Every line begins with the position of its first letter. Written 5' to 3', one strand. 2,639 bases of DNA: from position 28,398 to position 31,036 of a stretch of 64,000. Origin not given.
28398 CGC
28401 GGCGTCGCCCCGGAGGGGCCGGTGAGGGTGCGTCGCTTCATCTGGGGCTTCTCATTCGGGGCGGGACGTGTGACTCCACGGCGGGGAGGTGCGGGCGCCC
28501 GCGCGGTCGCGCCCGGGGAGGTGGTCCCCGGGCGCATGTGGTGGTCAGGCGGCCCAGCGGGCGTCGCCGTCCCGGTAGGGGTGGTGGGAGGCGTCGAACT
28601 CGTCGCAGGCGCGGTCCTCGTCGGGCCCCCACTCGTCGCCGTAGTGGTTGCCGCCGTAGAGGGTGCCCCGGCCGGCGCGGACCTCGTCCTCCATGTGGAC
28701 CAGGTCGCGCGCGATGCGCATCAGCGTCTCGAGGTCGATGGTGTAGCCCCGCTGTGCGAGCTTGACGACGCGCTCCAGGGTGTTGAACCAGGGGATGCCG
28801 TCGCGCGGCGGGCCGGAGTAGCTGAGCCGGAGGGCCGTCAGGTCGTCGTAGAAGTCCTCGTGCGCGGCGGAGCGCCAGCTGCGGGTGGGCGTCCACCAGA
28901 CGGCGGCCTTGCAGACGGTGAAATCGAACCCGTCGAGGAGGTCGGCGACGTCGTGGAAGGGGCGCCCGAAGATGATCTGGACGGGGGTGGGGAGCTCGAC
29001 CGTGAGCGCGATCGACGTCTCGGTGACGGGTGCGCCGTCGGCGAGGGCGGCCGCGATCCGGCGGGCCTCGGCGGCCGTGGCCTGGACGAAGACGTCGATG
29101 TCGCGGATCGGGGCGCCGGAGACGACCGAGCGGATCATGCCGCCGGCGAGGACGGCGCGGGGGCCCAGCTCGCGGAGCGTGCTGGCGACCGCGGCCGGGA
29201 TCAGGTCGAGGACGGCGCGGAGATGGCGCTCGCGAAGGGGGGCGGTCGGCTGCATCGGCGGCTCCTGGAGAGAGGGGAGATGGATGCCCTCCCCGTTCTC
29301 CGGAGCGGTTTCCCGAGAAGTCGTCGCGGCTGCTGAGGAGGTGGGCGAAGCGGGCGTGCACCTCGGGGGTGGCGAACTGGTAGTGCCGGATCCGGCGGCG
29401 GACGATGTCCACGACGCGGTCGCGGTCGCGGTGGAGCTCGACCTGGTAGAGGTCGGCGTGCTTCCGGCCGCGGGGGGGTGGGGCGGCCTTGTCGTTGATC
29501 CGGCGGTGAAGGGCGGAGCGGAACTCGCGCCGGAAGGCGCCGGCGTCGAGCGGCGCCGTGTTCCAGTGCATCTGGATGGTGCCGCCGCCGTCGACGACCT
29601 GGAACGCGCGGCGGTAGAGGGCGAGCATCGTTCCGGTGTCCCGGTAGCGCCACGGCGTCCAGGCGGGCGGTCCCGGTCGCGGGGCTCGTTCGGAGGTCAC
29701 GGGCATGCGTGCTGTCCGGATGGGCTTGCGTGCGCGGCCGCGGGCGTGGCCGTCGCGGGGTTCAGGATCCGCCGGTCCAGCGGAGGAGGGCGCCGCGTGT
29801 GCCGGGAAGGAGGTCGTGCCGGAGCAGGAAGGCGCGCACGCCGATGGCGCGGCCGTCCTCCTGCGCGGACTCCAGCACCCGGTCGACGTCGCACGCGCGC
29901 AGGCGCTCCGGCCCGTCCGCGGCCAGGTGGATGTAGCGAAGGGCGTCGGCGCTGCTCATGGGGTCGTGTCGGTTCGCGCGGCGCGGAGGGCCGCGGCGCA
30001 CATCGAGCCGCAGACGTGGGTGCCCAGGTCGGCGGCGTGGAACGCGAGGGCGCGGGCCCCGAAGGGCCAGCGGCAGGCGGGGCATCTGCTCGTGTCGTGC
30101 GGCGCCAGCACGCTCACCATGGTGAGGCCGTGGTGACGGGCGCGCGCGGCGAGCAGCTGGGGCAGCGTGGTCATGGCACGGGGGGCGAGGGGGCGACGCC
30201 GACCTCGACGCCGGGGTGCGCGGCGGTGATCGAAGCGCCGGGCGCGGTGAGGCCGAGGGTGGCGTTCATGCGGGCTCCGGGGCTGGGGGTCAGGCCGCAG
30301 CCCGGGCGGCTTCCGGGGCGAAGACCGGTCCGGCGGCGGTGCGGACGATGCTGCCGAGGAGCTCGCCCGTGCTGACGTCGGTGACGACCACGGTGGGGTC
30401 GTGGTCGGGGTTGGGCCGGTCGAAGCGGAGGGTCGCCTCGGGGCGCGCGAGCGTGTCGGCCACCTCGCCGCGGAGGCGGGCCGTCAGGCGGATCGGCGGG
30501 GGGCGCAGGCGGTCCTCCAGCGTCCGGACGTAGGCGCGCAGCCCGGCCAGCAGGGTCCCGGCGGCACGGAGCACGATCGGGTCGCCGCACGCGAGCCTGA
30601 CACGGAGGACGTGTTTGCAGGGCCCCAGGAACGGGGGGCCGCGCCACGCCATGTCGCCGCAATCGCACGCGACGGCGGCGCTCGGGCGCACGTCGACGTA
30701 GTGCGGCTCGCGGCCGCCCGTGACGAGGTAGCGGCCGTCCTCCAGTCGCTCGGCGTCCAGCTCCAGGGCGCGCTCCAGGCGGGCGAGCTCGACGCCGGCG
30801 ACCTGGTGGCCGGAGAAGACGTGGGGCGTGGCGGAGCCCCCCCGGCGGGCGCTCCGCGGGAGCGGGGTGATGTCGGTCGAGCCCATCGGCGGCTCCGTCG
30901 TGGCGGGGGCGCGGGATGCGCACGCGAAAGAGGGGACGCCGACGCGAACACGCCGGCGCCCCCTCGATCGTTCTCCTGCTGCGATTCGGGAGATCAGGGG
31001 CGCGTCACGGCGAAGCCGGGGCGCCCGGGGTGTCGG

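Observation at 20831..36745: A 15.9-kb run of about 29 minus-strand genes with chained start-stop overlaps and no visible mobility or replication genes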

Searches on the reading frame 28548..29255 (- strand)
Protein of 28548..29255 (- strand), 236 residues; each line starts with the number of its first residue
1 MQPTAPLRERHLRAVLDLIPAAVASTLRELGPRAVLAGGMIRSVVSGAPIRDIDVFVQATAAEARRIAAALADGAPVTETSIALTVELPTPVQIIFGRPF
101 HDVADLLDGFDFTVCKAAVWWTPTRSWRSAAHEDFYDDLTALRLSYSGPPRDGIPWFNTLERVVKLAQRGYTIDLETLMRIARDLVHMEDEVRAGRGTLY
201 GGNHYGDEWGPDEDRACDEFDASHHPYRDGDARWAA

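Call 70: search_dna_similar(query=window:28548-29255:-, collection=plasmids, mode=protein, max_rows=12, max_evalue=0.00001)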
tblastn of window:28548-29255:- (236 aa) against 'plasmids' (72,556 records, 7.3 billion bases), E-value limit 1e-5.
No match.

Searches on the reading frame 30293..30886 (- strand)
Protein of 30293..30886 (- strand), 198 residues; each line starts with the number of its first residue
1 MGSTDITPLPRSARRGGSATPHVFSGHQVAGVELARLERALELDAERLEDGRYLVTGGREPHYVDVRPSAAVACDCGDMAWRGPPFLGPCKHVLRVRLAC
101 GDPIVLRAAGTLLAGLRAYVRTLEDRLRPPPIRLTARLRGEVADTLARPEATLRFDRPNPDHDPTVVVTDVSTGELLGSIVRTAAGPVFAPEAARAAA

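Call 46: search_protein_families(library=ncbifam, max_evalue=10, proteins=[window:30293-30886:-])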
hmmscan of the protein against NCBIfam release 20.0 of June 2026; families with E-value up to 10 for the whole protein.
window:30293-30886:- (198 aa): 1 family
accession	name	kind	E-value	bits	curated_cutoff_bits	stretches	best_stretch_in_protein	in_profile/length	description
NF041571.1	alkn_up_AupA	equivalog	0.03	12.9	840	1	131-178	64-109/444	alkane uptake protein AupA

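Call 93: predict_structure(protein=window:30293-30886:-)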
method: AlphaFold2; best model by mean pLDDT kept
length: 198 residues; sequences in the alignment: 1
mean_pLDDT: 38.4   pTM: 0.31
mean pLDDT of the five models: 38.4, 35.1, 33.3, 33.1, 31.1
residues with pLDDT >= 90: 0; 70-90: 3; 50-70: 41; < 50: 154
segments of 3 or more residues with pLDDT < 50: 1-48, 51-138, 185-188, 193-198
pLDDT, mean of each block of 10 residues (from residue 1): 24 28 24 31 43 39 31 22 25 28 32 40 34 42 50 54 58 65 52 48
secondary structure, 60 per line:
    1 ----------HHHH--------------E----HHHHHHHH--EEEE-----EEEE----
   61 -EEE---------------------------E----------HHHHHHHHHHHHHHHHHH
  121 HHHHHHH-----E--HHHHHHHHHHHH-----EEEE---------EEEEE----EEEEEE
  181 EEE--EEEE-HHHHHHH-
elements in order: H11-14 H34-41 E44-47 E53-56 E62-64 H103-127 H136-147 E153-156 E166-170 E175-183 E186-189 H191-197
